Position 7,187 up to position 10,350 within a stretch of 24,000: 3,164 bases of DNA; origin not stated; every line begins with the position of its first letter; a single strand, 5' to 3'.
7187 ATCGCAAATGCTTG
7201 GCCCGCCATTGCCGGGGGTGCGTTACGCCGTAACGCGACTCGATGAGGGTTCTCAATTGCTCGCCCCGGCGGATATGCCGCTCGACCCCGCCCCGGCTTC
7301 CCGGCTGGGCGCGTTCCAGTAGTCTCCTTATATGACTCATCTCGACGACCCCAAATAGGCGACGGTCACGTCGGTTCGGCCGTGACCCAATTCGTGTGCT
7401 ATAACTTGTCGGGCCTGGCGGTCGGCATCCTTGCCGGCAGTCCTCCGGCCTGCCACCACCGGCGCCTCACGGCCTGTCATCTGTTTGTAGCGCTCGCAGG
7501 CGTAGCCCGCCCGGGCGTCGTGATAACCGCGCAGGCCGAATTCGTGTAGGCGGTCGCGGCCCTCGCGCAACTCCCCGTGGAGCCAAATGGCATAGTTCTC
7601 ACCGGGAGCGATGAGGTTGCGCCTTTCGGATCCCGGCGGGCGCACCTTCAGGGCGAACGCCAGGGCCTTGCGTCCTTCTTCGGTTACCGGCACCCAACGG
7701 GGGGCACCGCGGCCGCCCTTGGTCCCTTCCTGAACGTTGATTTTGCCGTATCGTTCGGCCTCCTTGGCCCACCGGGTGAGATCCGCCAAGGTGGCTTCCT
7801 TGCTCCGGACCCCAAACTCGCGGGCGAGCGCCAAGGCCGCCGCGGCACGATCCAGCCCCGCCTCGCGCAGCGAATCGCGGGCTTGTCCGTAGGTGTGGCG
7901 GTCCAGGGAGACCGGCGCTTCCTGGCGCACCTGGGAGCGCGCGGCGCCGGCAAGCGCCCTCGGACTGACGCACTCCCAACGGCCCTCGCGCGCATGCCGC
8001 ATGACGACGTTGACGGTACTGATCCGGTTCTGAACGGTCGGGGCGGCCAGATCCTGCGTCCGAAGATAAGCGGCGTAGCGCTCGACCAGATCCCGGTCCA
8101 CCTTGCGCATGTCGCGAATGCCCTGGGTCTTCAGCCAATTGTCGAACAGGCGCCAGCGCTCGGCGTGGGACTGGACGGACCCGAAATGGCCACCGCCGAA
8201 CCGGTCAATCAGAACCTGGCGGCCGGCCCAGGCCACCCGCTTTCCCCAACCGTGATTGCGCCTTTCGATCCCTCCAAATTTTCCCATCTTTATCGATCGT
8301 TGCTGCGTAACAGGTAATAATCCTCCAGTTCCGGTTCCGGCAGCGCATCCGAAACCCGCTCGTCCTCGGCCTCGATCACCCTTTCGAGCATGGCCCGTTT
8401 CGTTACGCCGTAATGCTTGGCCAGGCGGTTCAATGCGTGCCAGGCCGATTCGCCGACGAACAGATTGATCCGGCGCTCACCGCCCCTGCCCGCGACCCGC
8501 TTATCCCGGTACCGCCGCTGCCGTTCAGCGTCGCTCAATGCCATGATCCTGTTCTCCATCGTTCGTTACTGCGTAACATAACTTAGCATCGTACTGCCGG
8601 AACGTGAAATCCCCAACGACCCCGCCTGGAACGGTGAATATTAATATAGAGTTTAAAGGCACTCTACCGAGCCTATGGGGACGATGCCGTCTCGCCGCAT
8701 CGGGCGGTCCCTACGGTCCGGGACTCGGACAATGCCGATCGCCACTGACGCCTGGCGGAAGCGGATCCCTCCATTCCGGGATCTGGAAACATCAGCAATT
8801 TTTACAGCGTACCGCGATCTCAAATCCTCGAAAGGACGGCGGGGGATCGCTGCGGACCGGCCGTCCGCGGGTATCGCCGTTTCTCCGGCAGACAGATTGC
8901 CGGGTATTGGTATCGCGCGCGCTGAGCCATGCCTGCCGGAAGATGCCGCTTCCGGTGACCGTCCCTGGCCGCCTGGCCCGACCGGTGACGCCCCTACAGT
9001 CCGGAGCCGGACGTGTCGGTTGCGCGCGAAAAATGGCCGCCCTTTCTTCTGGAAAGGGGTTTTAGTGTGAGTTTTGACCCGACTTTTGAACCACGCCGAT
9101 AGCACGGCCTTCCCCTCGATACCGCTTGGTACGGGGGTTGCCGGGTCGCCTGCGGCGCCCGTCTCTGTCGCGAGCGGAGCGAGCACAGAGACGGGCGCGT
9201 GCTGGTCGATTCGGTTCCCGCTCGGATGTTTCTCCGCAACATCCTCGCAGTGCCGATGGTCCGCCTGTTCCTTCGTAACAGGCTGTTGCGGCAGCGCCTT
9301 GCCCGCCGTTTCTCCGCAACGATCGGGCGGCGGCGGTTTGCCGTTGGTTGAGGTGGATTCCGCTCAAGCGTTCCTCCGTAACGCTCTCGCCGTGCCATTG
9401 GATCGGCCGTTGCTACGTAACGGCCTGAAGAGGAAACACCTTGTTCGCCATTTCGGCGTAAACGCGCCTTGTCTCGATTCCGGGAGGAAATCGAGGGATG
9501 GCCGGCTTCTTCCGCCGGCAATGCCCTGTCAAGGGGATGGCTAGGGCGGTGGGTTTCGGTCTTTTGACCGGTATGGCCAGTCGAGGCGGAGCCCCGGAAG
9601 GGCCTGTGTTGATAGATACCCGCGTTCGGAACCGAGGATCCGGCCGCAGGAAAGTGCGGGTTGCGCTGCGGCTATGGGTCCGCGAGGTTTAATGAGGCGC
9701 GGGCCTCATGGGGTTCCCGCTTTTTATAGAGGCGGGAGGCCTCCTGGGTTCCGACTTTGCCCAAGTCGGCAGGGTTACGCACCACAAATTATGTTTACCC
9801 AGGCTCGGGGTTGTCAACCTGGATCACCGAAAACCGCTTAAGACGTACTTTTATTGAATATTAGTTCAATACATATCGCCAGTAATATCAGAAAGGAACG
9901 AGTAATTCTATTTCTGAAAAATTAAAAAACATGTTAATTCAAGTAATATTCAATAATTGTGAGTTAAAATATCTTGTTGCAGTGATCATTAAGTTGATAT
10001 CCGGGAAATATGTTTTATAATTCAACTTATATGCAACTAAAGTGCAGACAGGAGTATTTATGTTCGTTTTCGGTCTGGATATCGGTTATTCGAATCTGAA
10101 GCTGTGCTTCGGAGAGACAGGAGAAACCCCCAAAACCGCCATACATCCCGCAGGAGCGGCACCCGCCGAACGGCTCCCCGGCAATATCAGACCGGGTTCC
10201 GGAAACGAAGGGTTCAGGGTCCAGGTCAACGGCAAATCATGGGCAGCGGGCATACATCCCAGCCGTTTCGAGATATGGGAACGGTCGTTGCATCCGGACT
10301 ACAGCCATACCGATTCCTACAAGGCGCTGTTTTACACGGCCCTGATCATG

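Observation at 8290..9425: Family of GTT-N7-AAC hairpin repeats with covarying stems, next to a small regulator and a tyrosine recombinase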

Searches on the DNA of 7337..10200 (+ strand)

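Call 7: search_rna_families(source=window, threshold=evalue, start=8000, end=10200, max_evalue=1)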
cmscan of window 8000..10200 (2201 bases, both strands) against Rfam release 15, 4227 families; matches with E-value up to 1: 0.
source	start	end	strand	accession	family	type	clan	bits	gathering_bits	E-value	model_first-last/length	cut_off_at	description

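Call 9: search_dna_similar(query=window:8200-10100:+, collection=plasmids, mode=distant, max_rows=20)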
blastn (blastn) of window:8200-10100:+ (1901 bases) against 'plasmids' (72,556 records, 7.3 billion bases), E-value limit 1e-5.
No match.

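Call 75: search_rna_families(sources=[L003, L027, L029, L004, L028, L001, L002, L006, L009, L012, L014, L021, L030], threshold=gathering)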
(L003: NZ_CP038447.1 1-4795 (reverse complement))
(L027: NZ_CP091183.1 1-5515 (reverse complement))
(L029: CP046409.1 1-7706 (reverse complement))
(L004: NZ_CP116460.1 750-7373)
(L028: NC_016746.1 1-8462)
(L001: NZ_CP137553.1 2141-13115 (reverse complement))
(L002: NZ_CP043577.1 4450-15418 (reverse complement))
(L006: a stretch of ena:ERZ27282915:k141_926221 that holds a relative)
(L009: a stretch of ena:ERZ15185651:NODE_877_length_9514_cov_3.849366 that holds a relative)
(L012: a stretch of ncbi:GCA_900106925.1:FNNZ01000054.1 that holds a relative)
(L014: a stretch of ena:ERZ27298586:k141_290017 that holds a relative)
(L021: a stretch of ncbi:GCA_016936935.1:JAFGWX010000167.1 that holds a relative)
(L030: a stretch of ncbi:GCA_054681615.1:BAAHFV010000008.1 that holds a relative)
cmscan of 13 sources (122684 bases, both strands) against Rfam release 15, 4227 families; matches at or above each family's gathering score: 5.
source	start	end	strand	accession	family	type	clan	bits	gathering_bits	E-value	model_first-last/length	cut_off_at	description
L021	12747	12991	-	RF02033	HEARO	Gene;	-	97.8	83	1.5e-18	1-211/211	no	HNH endonuclease-associated RNA and ORF (HEARO) RNA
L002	2608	2740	+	RF01754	radC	Cis-reg;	-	72.9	40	2.3e-11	1-149/149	no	radC RNA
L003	3900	4000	+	RF00106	RNAI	Gene; antisense;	-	58.3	47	8.7e-08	1-102/102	no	RNAI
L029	7361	7464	+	RF00106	RNAI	Gene; antisense;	-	55.1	47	4.6e-07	1-102/102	no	RNAI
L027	3075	3176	+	RF00106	RNAI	Gene; antisense;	-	54.6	47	6.1e-07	1-102/102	no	RNAI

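Call 76: search_rna_families(sources=[L002, L005], threshold=gathering, show_alignments=2)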
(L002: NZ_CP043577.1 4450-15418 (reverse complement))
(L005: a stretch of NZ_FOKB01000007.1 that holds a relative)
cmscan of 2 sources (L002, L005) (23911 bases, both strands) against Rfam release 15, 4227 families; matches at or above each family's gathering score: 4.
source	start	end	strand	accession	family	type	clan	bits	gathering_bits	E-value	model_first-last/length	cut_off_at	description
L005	8785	9181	-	RF00023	tmRNA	Gene;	CL00001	201.7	47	3e-81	1-374/374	no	transfer-messenger RNA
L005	3549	3691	+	RF01754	radC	Cis-reg;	-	90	40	5.8e-16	1-149/149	no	radC RNA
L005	2423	2509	+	RF01695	C4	Gene; antisense;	CL00128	81.1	45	9.1e-15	1-87/87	no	C4 antisense RNA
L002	2608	2740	+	RF01754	radC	Cis-reg;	-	72.9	40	4.4e-12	1-149/149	no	radC RNA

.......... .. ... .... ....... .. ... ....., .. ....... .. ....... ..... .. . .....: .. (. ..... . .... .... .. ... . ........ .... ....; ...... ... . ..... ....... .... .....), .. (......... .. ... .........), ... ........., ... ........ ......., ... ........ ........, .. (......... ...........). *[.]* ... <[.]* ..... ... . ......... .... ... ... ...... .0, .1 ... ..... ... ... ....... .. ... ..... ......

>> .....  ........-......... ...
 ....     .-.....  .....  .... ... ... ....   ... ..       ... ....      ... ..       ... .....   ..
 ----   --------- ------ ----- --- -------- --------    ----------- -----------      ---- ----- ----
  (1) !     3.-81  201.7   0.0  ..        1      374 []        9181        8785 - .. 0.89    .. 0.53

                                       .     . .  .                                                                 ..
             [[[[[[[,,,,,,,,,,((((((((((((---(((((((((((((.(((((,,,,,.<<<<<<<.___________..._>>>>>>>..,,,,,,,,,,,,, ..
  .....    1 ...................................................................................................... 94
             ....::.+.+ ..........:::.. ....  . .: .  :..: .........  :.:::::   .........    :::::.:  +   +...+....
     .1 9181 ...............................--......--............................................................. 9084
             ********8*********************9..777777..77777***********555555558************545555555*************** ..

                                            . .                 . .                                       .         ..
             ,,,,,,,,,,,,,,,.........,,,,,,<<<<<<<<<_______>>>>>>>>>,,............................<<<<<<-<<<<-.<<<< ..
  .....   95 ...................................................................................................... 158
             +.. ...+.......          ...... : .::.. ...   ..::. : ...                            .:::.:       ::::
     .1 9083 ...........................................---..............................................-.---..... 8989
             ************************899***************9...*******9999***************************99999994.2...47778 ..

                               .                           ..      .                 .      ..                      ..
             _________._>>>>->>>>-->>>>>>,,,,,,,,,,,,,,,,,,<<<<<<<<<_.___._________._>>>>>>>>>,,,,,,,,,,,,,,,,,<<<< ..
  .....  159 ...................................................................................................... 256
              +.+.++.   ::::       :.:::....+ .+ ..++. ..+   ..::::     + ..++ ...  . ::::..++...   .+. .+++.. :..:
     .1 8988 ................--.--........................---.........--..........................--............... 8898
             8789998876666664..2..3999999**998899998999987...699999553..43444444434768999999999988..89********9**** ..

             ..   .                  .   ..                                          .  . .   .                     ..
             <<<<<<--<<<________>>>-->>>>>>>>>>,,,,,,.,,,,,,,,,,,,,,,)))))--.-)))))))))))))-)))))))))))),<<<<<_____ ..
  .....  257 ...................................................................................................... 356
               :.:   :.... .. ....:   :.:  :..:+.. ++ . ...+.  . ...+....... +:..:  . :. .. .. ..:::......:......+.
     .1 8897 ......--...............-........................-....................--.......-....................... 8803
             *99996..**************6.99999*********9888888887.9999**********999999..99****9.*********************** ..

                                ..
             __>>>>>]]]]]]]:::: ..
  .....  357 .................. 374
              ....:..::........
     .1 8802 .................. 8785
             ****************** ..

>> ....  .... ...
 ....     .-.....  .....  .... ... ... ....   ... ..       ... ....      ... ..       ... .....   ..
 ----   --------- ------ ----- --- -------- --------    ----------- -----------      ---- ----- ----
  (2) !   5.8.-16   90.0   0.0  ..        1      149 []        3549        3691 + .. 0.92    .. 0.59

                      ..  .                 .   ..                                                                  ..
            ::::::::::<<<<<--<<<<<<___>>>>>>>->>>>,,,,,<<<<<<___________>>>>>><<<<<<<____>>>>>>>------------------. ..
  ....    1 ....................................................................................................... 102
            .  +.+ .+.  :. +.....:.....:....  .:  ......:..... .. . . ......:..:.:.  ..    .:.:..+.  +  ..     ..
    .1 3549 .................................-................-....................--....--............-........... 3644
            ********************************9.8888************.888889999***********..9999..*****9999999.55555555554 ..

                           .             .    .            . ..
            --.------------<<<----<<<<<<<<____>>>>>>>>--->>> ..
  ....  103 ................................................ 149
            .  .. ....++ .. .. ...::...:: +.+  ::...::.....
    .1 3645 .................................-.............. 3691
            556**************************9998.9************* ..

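Call 77: search_rna_families(source=window, start=8500, end=9900, threshold=evalue, max_evalue=10)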
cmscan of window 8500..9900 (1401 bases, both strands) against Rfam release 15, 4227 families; matches with E-value up to 10: 4.
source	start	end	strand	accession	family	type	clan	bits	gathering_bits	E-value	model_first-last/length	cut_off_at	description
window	9575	9709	+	RF03066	COG3610-DE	Gene; sRNA;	-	17.7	73.5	2.4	1-116/116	no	COG3610-DE RNA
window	9658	9708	+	RF03057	nhaA-I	Cis-reg; riboswitch;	-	17.6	37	1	1-55/55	no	nhaA-I RNA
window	8962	9019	-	RF02025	mir-3017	Gene; miRNA;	-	16.5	51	6.9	1-70/70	no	mir-3017 microRNA precursor family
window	9497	9550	-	RF02803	PyrR205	Gene; snRNA; snoRNA; HACA-box;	-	14.6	35.6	5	1-61/61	no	Pyrobaculum sRNA 205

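Call 92: build_rna_model(alignment_id=A5, structure=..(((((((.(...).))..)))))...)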
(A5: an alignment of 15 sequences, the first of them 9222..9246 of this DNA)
Model R1 built from alignment A5 (15 sequences, 28 columns); structure: as given.
model positions 25; base pairs 8; branch points 0; effective number of sequences 15; information 1.091 bits per position. Calibrated on 0.2 Mb of random sequence (short: E-values are rough).
structure used (alignment columns):
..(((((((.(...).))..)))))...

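Call 93: search_with_rna_model(model_id=R1, source=window, filters=off, max_evalue=10)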
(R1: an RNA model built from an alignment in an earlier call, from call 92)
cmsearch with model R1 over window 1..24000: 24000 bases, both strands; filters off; matches with E-value up to 10: 43.
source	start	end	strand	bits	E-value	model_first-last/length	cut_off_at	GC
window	9222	9246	-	35.2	1.3e-07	1-25/25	no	0.52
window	9403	9427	-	34.7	1.9e-07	1-25/25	no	0.64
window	9364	9388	-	32.6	7.2e-07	1-25/25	no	0.56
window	9261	9285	-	32.2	8.9e-07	1-25/25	no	0.6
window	9302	9326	-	27.8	1.6e-05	1-25/25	no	0.68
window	9403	9427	+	21.3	0.00097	1-25/25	no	0.64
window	9261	9285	+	14.6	0.072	1-25/25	no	0.6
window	7220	7236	-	13.9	0.11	5-21/25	no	0.65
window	6992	7024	+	12.9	0.21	1-25/25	no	0.61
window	7220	7236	+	11.9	0.39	5-21/25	no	0.65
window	8559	8584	-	11.4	0.54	1-25/25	no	0.38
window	9222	9246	+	11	0.71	1-25/25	no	0.52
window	10259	10288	-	10.9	0.76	1-25/25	no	0.57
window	1054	1075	-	10.8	0.8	1-25/25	no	0.55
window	14691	14719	+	10.7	0.88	1-25/25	no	0.45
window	8299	8311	-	9.8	1.5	7-19/25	no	0.54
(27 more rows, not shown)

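Call 94: search_with_rna_model(model_id=R1, sources=[L001, L002, L003, L004, L005, L006, L009, L012, L014, L017, L019, L020, L021, L023, L024, L025, L026, L027, L028, L029, L030, L031], max_evalue=1)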
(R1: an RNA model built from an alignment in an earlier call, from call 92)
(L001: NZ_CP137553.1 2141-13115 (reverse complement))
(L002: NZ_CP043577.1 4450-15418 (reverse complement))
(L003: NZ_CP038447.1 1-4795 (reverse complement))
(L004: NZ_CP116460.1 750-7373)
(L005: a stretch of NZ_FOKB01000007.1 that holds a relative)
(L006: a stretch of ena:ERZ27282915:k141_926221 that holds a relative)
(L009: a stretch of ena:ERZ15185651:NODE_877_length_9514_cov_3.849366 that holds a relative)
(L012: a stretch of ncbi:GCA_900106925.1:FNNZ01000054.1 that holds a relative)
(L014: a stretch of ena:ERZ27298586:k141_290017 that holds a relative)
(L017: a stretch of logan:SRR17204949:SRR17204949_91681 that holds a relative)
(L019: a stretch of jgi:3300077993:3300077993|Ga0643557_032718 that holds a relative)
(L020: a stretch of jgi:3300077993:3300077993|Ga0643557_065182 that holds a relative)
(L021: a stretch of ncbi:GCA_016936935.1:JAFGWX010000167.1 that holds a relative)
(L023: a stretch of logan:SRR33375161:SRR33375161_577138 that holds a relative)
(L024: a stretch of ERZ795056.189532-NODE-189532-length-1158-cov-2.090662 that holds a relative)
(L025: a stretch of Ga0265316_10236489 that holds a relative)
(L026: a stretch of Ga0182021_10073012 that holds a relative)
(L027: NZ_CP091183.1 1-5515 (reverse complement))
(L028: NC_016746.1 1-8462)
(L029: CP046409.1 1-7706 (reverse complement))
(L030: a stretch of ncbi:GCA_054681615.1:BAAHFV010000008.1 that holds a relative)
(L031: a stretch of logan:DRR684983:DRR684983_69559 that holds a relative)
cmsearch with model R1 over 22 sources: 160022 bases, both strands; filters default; matches with E-value up to 1: 24.
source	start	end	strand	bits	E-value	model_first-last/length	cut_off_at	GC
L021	9039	9063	+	33.7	2.4e-06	1-25/25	no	0.48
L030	5224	5248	+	32.8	4.2e-06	1-25/25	no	0.56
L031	9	33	+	32.8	4.2e-06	1-25/25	no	0.56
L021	8897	8921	+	32.6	4.8e-06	1-25/25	no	0.56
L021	9000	9024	+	32.4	5.2e-06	1-25/25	no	0.72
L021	8858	8882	+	31.8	8e-06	1-25/25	no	0.64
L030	5184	5208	+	31.6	9.1e-06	1-25/25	no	0.72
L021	8959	8983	+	27.8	0.0001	1-25/25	no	0.68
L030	5082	5106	+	27.1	0.00016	1-25/25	no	0.56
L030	5043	5067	+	26.1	0.00031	1-25/25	no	0.64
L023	1210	1234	-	20.8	0.0088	1-25/25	no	0.52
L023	1503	1527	+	18.2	0.046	1-25/25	no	0.56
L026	2315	2339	+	17.8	0.061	1-25/25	no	0.68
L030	5043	5067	-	16.6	0.13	1-25/25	no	0.64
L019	721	745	-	16.5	0.14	1-25/25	no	0.76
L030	5184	5208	-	16.3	0.16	1-25/25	no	0.72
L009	5675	5700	-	14.2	0.61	1-25/25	no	0.92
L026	2601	2617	-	13.9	0.75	5-21/25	no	0.65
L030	6930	6946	+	13.9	0.75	5-21/25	no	0.65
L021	8858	8882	-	13.9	0.76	1-25/25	no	0.64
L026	2343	2367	+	13.8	0.77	1-25/25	no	0.6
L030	5143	5169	+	13.7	0.83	1-25/25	no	0.7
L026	2477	2491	+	13.7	0.85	6-20/25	no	0.53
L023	1237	1261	+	13.5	0.94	1-25/25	no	0.44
